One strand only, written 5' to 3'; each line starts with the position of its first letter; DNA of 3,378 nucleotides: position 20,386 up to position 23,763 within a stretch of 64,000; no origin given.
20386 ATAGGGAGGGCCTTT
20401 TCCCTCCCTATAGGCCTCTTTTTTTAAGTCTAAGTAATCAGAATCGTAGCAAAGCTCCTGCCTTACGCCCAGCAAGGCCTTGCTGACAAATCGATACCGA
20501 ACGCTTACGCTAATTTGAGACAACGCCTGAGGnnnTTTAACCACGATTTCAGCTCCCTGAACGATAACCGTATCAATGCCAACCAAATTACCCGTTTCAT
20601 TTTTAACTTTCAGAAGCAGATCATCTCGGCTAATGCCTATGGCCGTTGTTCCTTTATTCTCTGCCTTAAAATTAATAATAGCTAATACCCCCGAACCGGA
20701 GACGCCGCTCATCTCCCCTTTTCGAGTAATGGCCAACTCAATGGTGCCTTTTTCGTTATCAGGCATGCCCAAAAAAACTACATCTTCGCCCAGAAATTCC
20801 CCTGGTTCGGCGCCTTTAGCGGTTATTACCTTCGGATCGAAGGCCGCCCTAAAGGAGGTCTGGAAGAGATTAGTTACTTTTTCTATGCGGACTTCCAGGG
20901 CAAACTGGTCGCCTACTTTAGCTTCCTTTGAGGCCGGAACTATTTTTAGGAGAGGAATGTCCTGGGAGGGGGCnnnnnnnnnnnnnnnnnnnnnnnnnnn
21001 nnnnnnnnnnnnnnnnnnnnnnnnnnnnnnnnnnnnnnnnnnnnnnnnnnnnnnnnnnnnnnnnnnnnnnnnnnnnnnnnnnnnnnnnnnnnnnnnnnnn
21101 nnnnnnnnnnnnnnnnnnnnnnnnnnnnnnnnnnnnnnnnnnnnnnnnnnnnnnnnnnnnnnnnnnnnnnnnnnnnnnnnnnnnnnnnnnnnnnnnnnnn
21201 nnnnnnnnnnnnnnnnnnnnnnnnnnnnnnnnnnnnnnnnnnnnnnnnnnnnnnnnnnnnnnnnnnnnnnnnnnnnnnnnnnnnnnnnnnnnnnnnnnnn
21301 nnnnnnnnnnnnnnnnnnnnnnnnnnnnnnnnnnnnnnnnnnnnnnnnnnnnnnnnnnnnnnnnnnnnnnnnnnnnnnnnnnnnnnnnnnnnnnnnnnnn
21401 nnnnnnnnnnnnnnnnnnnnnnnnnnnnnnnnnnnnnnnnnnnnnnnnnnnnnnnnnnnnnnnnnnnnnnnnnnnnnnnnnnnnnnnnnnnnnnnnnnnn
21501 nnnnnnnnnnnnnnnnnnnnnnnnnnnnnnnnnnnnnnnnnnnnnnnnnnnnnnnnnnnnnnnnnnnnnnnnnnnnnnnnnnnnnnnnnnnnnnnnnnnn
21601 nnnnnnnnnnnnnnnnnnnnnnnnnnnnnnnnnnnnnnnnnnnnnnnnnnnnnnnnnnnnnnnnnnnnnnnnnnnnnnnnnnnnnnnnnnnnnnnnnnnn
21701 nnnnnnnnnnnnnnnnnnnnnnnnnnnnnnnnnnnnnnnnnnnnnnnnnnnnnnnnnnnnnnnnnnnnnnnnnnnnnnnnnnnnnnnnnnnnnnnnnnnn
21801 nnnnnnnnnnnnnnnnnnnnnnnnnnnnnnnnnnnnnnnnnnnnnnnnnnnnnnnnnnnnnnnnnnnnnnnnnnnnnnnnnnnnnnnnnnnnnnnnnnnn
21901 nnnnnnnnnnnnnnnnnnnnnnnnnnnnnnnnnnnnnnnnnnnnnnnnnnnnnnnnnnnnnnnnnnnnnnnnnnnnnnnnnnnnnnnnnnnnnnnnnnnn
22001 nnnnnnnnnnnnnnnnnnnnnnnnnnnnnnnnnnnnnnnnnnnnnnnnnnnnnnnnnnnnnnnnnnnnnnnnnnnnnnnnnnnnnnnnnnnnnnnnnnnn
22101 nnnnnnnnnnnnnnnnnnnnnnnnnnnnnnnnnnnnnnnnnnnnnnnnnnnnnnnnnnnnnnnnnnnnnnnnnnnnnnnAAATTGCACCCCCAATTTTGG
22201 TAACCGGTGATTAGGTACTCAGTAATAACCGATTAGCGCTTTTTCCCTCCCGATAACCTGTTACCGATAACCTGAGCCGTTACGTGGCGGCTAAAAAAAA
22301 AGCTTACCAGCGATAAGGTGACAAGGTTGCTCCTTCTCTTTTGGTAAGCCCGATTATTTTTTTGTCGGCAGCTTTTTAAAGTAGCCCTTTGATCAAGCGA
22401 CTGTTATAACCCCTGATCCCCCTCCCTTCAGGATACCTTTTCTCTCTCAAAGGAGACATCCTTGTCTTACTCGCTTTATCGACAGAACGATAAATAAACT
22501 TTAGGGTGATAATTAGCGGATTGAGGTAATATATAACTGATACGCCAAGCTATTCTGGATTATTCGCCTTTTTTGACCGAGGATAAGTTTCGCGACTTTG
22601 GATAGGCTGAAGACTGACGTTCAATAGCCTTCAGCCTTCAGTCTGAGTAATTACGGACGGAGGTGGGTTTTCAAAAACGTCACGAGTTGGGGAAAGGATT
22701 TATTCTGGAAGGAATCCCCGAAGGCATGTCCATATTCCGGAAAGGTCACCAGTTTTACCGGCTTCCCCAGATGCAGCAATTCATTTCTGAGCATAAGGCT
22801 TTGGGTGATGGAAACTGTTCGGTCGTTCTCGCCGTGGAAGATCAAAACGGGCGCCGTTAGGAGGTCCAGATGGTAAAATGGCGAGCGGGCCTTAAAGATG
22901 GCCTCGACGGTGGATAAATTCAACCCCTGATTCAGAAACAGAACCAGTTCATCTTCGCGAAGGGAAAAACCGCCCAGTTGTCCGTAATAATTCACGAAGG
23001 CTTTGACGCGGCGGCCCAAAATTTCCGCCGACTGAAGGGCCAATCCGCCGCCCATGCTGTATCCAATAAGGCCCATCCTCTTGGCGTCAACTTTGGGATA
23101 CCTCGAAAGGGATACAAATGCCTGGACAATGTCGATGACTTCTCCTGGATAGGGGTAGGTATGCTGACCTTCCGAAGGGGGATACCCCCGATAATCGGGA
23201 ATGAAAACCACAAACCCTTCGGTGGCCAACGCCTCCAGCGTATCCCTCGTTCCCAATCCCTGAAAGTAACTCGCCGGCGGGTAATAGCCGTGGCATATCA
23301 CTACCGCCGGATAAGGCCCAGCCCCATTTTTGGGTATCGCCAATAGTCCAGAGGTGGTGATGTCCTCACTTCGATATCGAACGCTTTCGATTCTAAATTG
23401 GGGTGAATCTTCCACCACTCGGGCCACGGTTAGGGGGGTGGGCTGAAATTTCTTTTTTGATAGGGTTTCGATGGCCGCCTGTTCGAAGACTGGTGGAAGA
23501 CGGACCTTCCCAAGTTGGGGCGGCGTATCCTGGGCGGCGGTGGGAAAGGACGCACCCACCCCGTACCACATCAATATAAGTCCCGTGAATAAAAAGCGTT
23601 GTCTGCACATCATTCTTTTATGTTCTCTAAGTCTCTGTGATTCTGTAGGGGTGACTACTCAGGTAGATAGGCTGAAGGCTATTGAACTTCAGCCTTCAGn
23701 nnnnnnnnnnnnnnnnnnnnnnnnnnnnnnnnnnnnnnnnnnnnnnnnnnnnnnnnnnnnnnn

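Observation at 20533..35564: Candidate cohesin-dockerin surface-assembly system combined with T9SS sorting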

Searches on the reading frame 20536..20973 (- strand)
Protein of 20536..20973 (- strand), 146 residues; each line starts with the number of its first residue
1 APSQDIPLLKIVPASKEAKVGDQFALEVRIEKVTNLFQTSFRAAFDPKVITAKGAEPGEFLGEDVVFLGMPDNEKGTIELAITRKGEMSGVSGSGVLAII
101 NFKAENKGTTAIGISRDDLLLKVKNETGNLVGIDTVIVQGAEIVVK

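Call 23: find_homologous_proteins(query=window:20536-20973:-, max_evalue=0.001)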
Query seq(146 aa): 34 candidates shared short words with the query, none scored E <= 0.001.

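Call 45: search_protein_representatives(alignment_id=A2)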
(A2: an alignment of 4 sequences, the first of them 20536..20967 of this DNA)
Query: 4 sequences, 327 profile positions. Proteins with E-value up to 0.001 (for the whole library): 15306; up to 1e-10: 4203; up to 1e-30: 427. The best 150 are listed.
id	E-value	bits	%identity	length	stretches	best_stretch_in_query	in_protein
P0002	1.2e-226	767.1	-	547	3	1-181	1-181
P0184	2.4e-178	608.4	-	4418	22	26-181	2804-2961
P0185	5.1e-133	459.4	-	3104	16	25-181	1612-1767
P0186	5.8e-118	410.0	-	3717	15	15-181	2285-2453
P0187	2.8e-104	365.0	-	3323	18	26-181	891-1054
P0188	1.0e-99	350.0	-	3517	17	25-180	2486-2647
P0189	6.4e-97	340.8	-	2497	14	22-183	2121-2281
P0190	2.6e-94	332.2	-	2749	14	24-182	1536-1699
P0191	4.2e-94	331.5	-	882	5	186-321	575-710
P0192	3.2e-92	325.4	-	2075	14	42-181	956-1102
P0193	5.0e-89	314.9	-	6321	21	25-181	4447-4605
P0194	3.7e-87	308.7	-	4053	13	19-181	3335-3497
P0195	4.2e-85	302.0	-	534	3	184-326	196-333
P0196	8.5e-83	294.4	-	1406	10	21-181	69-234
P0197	1.5e-82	293.5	-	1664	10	24-186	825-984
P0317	5.2e-44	166.9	-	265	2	188-326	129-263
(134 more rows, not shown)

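Call 51: find_encoding_contigs(protein=P0317, flank=10000, max_places=3)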
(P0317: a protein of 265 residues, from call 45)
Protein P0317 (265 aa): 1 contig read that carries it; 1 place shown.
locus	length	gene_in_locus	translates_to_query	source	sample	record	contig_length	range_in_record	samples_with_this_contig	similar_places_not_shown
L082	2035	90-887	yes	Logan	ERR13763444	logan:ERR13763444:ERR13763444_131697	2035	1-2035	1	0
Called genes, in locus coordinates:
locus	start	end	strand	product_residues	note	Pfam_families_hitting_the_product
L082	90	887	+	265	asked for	PF16656:Pur_ac_phosph_N (faint), PF00963:Cohesin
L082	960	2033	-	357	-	?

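Call 63: predict_structure(alignment_id=A4)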
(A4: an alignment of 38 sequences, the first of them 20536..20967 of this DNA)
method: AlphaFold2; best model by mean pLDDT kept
length: 144 residues; sequences in the alignment: 38
mean_pLDDT: 96.5   pTM: 0.89
mean pLDDT of the five models: 96.5, 96.1, 96.0, 95.7, 94.7
residues with pLDDT >= 90: 139; 70-90: 3; 50-70: 2; < 50: 0
segments of 3 or more residues with pLDDT < 50: none
pLDDT, mean of each block of 10 residues (from residue 1): 89 98 98 97 98 98 97 98 94 98 98 96 94 96 98
secondary structure, 60 per line:
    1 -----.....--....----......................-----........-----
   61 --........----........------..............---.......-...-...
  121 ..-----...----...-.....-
elements in order: E6-10 E13-16 E21-42 E48-55 E63-70 E75-82 E89-102 E106-112 E118-122 E128-130 E135-137 E139-143

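Call 65: search_solved_structures(query=A4, max_evalue=0.01)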
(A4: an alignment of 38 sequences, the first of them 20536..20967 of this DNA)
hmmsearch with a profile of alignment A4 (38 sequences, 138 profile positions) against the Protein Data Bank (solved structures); distinct sequences matched with E-value up to 0.01: 8.
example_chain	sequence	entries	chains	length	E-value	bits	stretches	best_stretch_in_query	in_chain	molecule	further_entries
4ums_A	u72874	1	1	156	4.4e-06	29.6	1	8-103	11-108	CELLULOSOMAL ANCHORING SCAFFOLDIN B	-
2xdh_A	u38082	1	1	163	2.3e-05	27.3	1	8-105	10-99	COHESIN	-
4uyp_A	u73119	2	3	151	6e-05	25.9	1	7-114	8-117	Cellulosomal scaffoldin anchoring protein C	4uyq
1g1k_A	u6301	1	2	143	0.00049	23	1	6-112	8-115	SCAFFOLDING PROTEIN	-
1tyj_A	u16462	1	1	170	0.00056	22.8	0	5-52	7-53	cellulosomal scaffoldin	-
2vn5_A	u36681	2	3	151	0.00056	22.7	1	6-112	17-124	SCAFFOLDING PROTEIN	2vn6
2y3n_A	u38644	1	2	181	0.00071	22.4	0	5-52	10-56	CELLULOSOMAL SCAFFOLDIN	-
3l8q_A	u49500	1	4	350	0.0032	20.3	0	8-108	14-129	Cellulosomal scaffoldin adaptor protein B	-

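Call 67: fold_search(model_id=the predicted structure, library=pdb)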
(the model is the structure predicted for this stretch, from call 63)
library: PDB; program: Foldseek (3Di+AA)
matches with E <= 10: 2000; with E <= 0.001: 119
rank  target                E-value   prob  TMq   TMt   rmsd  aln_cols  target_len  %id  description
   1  5lxv_C                3.3e-11  1.00  0.79  0.66   3.4       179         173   18  Crystal structure of Ruminococcus flavefaciens scaffoldin C cohesin in complex with a dockerin from an uncharacterized (released 2016-10-19)
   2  6kgf_C                4.1e-11  1.00  0.77  0.76   2.8       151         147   18  Crystal structure of CaDoc0917(R16D)-CaCohA2 complex at pH 8.2 (released 2020-07-08)
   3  5lxv_A                5.2e-11  1.00  0.78  0.66   3.4       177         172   18  Crystal structure of Ruminococcus flavefaciens scaffoldin C cohesin in complex with a dockerin from an uncharacterized (released 2016-10-19)
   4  4ums                  5.8e-11  1.00  0.81  0.77   2.1       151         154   16  The crystal structure of the seventh ScaB type I cohesin from Pseudobacteroides cellulosolvens (released 2015-05-06)
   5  2vn5_C                9.8e-11  1.00  0.82  0.79   2.0       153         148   18  The Clostridium cellulolyticum dockerin displays a dual binding mode for its cohesin partner (released 2008-05-20)
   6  6kge_A                1.2e-10  1.00  0.77  0.78   2.7       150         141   16  Crystal structure of CaDoc0917(R16D)-CaCohA2 complex at pH 5.5 (released 2020-07-08)
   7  4wi0_A                1.3e-10  1.00  0.74  0.64   3.6       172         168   19  Crystal structure of Coh3ScaB-XDoc_M2ScaA complex: A C-terminal interface mutant of type II Cohesin-X-Dockerin complex (released 2015-10-07)
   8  2vn6_A                1.4e-10  1.00  0.81  0.78   2.2       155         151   18  The Clostridium cellulolyticum dockerin displays a dual binding mode for its cohesin partner (released 2008-05-13)
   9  2xdh                  1.4e-10  1.00  0.74  0.77   3.1       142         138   17  Non-cellulosomal cohesin from the hyperthermophilic archaeon Archaeoglobus fulgidus (released 2010-05-26)
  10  4uyp_C                1.8e-10  1.00  0.83  0.82   2.3       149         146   19  High resolution structure of the third cohesin ScaC in complex with the ScaB dockerin with a mutation in the N-termina (released 2015-04-15)
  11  6kgf_A                2.4e-10  1.00  0.80  0.80   2.7       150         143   18  Crystal structure of CaDoc0917(R16D)-CaCohA2 complex at pH 8.2 (released 2020-07-08)
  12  4uyq_A                2.7e-10  1.00  0.79  0.80   2.8       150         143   19  High resolution structure of the third cohesin ScaC in complex with the ScaB dockerin with a mutation in the C-termina (released 2015-04-15)
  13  3fnk_A                3.4e-10  1.00  0.74  0.63   3.7       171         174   20  Crystal structure of the second type II cohesin module from the cellulosomal adaptor ScaA scaffoldin of Acetivibrio ce (released 2009-06-23)
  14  4fl4_I                3.6e-10  1.00  0.82  0.40   2.5       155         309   19  Scaffoldin conformation and dynamics revealed by a ternary complex from the Clostridium thermocellum cellulosome (released 2012-06-27)
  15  4u3s_A                3.6e-10  1.00  0.73  0.64   3.9       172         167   20  Crystal structure of Coh3ScaB-XDoc_M1ScaA complex: A N-terminal interface mutant of type II Cohesin-X-Dockerin complex (released 2015-07-29)
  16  4uyp_A                3.9e-10  1.00  0.78  0.78   2.8       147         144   20  High resolution structure of the third cohesin ScaC in complex with the ScaB dockerin with a mutation in the N-termina (released 2015-04-15)
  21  1g1k_A                7.2e-10  1.00  0.79  0.80   2.3       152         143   17  COHESIN MODULE FROM THE CELLULOSOME OF CLOSTRIDIUM CELLULOLYTICUM (released 2000-11-22)
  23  2vn5_A                8.6e-10  1.00  0.81  0.82   2.0       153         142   18  The Clostridium cellulolyticum dockerin displays a dual binding mode for its cohesin partner (released 2008-05-20)
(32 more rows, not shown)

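Call 80: find_related_loci(query=A6, collection=metagenome_contigs, flank=10000)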
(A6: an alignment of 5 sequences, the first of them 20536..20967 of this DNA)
Query A6 (144 aa) in metagenome_contigs; peptide patterns used: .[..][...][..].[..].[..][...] (x = any residue, [..] = any of these).
236 stretches matched a pattern; 6 encode a relative of the query (tblastn E <= 1e-3); 6 distinct loci.
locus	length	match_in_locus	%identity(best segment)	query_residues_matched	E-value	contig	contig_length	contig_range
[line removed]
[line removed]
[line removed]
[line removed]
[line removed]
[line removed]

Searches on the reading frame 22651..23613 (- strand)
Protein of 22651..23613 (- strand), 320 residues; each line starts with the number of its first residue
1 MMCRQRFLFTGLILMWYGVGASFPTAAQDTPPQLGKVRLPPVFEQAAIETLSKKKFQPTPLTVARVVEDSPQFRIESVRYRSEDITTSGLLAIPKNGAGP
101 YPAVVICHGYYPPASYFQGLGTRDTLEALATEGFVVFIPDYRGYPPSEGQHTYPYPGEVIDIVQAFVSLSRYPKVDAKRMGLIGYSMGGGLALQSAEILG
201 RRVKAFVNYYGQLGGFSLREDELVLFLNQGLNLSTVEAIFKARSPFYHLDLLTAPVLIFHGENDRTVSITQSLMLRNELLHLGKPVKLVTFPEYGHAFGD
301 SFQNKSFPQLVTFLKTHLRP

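Call 10: search_protein_families(library=pfam, proteins=[window:22651-23613:-], max_evalue=0.01)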
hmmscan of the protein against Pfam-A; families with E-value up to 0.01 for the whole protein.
window:22651-23613:- (320 aa): 15 families
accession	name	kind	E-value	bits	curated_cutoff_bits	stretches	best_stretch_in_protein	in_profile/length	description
PF01738.24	DLH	-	1.4e-20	74.3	21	1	89-299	3-189/217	Dienelactone hydrolase family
PF00326.27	Peptidase_S9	-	4.6e-18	65.9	22.6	1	126-318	7-210/213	Prolyl oligopeptidase family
PF20434.5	BD-FAE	-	1.1e-14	54.9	26.8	1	93-279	5-215/215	BD-FAE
PF00561.26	Abhydrolase_1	-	3.4e-14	53.6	25.8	1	102-207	1-98/245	alpha/beta hydrolase fold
PF12146.15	Hydrolase_4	-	1e-12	48.3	27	1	102-198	5-96/239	Serine aminopeptidase, S33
PF12697.13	Abhydrolase_6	-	7.4e-11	43.6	26.3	1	104-215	1-100/217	Alpha/beta hydrolase family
PF12740.14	PETase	-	1.4e-09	38.2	28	1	88-199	41-146/263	PET hydrolase-like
PF02129.25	Peptidase_S15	-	4e-09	37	23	1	93-206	11-123/262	X-Pro dipeptidyl-peptidase (S15 family)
PF05448.18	AXE1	-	3.3e-08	33.1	21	1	148-216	146-213/321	Acetyl xylan esterase (AXE1)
PF07859.19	Abhydrolase_3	-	5.8e-07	29.9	25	1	133-298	29-208/210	alpha/beta hydrolase fold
PF07224.18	Chlorophyllase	-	2.3e-05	23.8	26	1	86-193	28-131/301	Chlorophyllase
PF03583.20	LIP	-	9.1e-05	22.4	23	1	128-197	21-90/286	Secretory lipase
PF02230.22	Abhydrolase_2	-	0.00013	22.3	23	0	254-317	157-216/217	Phospholipase/Carboxylesterase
PF08840.17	BAAT_C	-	0.00097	19.7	20.9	0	168-209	12-52/210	BAAT / Acyl-CoA thioester hydrolase C terminal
PF03959.19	FSH1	-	0.0032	17.6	21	1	158-278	81-185/211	Serine hydrolase (FSH1)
